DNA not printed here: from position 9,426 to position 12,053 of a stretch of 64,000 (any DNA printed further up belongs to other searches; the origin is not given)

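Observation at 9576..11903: Cell-wall hydrolase fused to a minimal nucleotidyltransferase domain and an alpha/beta-hydrolase domain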

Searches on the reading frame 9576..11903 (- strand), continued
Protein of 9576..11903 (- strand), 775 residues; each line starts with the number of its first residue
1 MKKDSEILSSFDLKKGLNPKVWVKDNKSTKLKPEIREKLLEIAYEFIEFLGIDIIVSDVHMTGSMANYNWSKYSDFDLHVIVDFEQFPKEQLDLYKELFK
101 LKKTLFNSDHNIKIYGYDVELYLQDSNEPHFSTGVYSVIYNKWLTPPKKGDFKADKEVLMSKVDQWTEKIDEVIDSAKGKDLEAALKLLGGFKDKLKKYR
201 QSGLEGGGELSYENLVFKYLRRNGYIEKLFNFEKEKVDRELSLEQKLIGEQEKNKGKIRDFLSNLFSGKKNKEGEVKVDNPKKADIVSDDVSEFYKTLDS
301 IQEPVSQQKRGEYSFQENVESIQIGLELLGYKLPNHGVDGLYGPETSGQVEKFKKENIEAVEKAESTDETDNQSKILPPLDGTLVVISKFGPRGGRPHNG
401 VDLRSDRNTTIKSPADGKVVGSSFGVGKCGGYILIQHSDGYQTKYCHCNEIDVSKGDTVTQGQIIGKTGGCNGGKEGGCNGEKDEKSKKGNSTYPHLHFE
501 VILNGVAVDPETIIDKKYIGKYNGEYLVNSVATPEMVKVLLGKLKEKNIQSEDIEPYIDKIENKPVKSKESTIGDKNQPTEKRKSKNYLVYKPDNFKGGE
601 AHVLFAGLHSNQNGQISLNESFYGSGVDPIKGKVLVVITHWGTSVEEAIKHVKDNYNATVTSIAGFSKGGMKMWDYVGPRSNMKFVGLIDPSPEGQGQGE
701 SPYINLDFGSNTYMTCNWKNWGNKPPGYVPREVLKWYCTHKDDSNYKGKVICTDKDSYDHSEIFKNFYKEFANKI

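Call 43: list_cluster_members(proteins=[window:9579-11903:-, P0007, P0020, P0035, P0010, P0098])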
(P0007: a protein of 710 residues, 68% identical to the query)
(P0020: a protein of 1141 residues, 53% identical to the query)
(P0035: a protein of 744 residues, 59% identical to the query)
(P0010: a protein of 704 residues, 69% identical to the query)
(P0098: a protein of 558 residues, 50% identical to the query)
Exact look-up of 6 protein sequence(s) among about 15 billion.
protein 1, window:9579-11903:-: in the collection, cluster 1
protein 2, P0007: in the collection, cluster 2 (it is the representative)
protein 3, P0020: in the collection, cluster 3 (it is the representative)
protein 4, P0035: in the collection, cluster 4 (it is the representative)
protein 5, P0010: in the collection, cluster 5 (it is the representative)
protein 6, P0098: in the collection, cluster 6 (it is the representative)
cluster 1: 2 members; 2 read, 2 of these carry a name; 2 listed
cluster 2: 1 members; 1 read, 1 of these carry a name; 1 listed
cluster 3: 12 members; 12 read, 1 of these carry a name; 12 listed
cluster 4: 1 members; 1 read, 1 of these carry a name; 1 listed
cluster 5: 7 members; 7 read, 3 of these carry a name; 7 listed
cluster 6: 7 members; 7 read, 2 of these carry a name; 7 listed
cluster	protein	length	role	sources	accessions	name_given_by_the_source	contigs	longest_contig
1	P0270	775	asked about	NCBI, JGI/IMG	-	murein DD-endopeptidase MepM/ murein hydrolase activator NlpD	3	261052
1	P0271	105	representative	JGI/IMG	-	hypothetical protein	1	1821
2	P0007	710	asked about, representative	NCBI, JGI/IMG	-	murein DD-endopeptidase MepM/ murein hydrolase activator NlpD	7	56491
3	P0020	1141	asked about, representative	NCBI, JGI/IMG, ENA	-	-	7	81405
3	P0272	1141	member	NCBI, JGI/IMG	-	murein DD-endopeptidase MepM/ murein hydrolase activator NlpD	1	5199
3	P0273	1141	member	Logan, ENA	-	-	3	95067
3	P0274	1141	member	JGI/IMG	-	-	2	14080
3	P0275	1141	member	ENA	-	-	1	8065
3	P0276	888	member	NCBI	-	-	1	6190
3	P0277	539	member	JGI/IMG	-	-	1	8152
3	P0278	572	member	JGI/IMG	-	-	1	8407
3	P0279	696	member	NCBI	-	-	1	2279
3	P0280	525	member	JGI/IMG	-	-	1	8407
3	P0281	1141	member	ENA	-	-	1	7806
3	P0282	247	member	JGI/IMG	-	-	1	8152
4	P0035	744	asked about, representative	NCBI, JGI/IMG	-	murein DD-endopeptidase MepM/ murein hydrolase activator NlpD/predicted chitinase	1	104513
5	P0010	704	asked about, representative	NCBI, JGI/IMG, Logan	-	murein DD-endopeptidase MepM/ murein hydrolase activator NlpD/predicted ...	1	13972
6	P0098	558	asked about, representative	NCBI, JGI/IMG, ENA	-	predicted nucleotidyltransferase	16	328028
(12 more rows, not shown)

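Call 44: find_encoding_contigs(protein=P0062, flank=10000, max_places=1)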
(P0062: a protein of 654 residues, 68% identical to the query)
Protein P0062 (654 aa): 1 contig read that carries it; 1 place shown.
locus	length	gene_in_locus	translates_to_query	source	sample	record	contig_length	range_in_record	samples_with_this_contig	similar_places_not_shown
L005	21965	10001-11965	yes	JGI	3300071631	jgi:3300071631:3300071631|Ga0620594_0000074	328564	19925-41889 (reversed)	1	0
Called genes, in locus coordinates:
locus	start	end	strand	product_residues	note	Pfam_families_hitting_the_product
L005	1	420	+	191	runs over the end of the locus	PF01551:Peptidase_M23 (weak)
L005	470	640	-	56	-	-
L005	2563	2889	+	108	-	-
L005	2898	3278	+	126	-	-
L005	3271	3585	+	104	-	-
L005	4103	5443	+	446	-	-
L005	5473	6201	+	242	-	-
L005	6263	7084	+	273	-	-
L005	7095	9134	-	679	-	PF13191:AAA_16 (faint), PF00004:AAA, PF17871:AAA_lid_9, PF00158:Sigma54_activat (weak), PF00004:AAA, PF07724:AAA_2, PF07728:AAA_5, PF10431:ClpB_D2-small, +7 more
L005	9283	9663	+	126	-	PF00011:HSP20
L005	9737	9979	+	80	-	PF13619:KTSC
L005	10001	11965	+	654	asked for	PF01471:PG_binding_1, PF18013:Phage_lysozyme2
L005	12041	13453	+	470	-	-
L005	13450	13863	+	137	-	-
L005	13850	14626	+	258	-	-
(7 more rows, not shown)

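Call 45: find_encoding_contigs(protein=P0031, flank=10000, max_places=1)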
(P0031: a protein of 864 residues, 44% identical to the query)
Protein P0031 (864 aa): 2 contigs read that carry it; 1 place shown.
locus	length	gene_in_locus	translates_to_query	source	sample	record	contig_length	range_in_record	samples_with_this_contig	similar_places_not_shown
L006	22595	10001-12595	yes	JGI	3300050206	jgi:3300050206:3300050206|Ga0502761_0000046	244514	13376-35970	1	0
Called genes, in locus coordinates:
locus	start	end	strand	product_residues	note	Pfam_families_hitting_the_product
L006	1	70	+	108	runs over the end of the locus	-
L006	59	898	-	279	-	PF00684:DnaJ_CXXCXGXG (faint)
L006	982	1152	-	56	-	-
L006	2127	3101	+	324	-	-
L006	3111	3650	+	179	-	-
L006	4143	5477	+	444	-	-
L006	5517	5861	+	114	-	-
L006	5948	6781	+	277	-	-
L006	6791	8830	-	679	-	PF13191:AAA_16 (faint), PF00004:AAA, PF17871:AAA_lid_9, PF00158:Sigma54_activat (weak), PF00004:AAA, PF07724:AAA_2, PF07728:AAA_5, PF10431:ClpB_D2-small, +7 more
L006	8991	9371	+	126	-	PF00011:HSP20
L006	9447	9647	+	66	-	-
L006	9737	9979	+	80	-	PF13619:KTSC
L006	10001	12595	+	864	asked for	PF01551:Peptidase_M23, PF01471:PG_binding_1 (faint), PF18013:Phage_lysozyme2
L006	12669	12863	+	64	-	-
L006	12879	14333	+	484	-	-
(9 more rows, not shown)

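Call 46: find_encoding_contigs(protein=P0074, flank=10000, max_places=1)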
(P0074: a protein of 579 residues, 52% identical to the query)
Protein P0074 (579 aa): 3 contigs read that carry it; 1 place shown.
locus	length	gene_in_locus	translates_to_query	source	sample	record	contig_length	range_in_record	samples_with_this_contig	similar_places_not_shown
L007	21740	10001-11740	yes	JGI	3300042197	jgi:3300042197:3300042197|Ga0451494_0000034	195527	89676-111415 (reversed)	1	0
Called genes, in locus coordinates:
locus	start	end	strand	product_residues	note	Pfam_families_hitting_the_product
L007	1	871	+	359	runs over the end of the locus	PF09511:RNA_lig_T4_1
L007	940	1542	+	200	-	-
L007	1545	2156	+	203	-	PF01551:Peptidase_M23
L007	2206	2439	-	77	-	-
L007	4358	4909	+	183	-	-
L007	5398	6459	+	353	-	-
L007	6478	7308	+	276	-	PF04389:Peptidase_M28 (weak), PF01546:Peptidase_M20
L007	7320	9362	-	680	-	PF13191:AAA_16 (weak), PF00004:AAA, PF17871:AAA_lid_9, PF00158:Sigma54_activat, PF00004:AAA, PF07724:AAA_2, PF07728:AAA_5, PF10431:ClpB_D2-small, +7 more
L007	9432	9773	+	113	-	-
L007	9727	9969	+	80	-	PF13619:KTSC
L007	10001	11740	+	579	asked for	PF01551:Peptidase_M23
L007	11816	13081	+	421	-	-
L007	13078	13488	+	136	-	-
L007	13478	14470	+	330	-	-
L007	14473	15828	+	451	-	-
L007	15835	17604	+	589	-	PF03237:Terminase_6N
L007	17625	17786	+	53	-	-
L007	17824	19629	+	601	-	PF07230:Portal_T4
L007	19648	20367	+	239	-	-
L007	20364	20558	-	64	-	PF01165:Ribosomal_S21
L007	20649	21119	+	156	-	-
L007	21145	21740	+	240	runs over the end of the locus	PF03420:Peptidase_S77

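Call 48: find_encoding_contigs(protein=window:9579-11903:-, flank=10000, max_places=1)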
Protein window:9579-11903:- (775 aa): 2 contigs read that carry it; 1 place shown.
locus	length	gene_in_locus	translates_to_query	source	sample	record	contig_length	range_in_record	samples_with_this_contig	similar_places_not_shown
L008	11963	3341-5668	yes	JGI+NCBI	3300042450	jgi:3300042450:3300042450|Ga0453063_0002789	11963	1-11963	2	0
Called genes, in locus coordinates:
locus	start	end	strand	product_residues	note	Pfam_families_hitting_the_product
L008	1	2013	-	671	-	?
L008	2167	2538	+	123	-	PF00011:HSP20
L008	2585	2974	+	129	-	-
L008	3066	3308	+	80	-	PF13619:KTSC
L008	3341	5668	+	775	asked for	PF01551:Peptidase_M23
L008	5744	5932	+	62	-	-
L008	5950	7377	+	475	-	-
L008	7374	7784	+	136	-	-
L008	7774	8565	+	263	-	-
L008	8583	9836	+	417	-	-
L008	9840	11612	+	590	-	PF03237:Terminase_6N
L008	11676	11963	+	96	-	?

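Call 54: search_protein_families(library=ncbifam, proteins=[window:9579-11903:-, L004:4968-5720:+, L003:5914-6711:+], max_evalue=1)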
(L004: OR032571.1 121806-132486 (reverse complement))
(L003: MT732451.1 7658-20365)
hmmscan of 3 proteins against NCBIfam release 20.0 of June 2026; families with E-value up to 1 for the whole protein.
window:9579-11903:- (775 aa): 15 families
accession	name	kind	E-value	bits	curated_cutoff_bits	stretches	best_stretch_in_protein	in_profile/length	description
NF052336.1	PdgHdaseHSB100310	equivalog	2.4e-20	73.1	500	2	385-473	42-131/316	peptidoglycan hydrolase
NF050804.1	CellDivDipMCaul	equivalog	2.1e-14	53.2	900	1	375-475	506-605/634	cell division endopeptidase DipM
NF052530.1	Heli_ShapePgp3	exception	1.7e-13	50.3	300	1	397-516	166-266/270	peptidoglycan metallopeptidase Pgp3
NF008652.0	PRK11649.1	equivalog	5e-13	48.5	341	1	397-526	312-425/439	murein DD-endopeptidase MepM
NF053825.1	PdgNdpepShyA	equivalog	8.2e-13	47.8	700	1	397-510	295-389/425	peptidoglycan DD-endopeptidase ShyA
NF052529.1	PG_M23_Pgp6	exception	9e-13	47.7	600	1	398-521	335-439/452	peptidoglycan metallopeptidase Pgp6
NF053824.1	PdgNdpepShyC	equivalog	1.7e-12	47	700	1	396-513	294-392/429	peptidoglycan DD-endopeptidase ShyC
NF047755.1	LIC_10271_M23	exception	1.1e-10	41.7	180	1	354-467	70-185/207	LIC_10271 family cell wall hydrolase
NF053738.1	S2SprSpoIIQBc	equivalog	5.7e-10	39.2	250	1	429-517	154-226/232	stage II sporulation protein SpoIIQ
NF041208.1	celldiv_DipM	equivalog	3.3e-09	36.5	740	1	358-510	279-413/419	cell division endopeptidase DipM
NF040883.1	amid_act_ActS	equivalog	1.2e-08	34.5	375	1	378-471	119-209/242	amidase activator ActS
NF047657.1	CellWlHdaseLepto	equivalog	4.6e-08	32.8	400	1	351-468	82-197/221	hypothetical protein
NF008123.1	PRK10871.1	equivalog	5.1e-07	29.4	311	1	363-470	233-337/365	murein hydrolase activator NlpD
NF004786.0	PRK06132.1-3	equivalog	0.012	14.4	329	1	302-364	207-266/418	hypothetical protein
NF008644.1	PRK11637.1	equivalog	0.062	12.3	270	1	394-475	282-361/385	murein hydrolase activator EnvC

L004:4968-5720:+ (250 aa): 1 family
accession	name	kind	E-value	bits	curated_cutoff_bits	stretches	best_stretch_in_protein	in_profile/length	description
TIGR02740.1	TraF-like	hypoth_equivalog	0.097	11.9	232.25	1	103-202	3-101/276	TraF-like protein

L003:5914-6711:+ (265 aa): 0 families

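Call 55: search_protein_families(library=pfam, proteins=[L004:4968-5720:+, L003:5914-6711:+], max_evalue=0.1)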
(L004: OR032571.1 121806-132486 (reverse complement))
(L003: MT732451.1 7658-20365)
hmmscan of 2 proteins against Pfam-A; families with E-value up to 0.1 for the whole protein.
L004:4968-5720:+ (250 aa): 1 family
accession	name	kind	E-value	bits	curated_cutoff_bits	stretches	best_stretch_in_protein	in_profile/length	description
PF01909.29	NTP_transf_2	-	0.015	16.1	21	1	55-85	14-46/93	Nucleotidyltransferase domain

L003:5914-6711:+ (265 aa): 1 family
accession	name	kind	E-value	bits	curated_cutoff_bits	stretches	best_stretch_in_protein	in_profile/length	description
PF22600.2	MTPAP-like_central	-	0.0095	16.5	27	1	49-119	19-80/139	Poly(A) RNA polymerase, mitochondrial-like, central palm domain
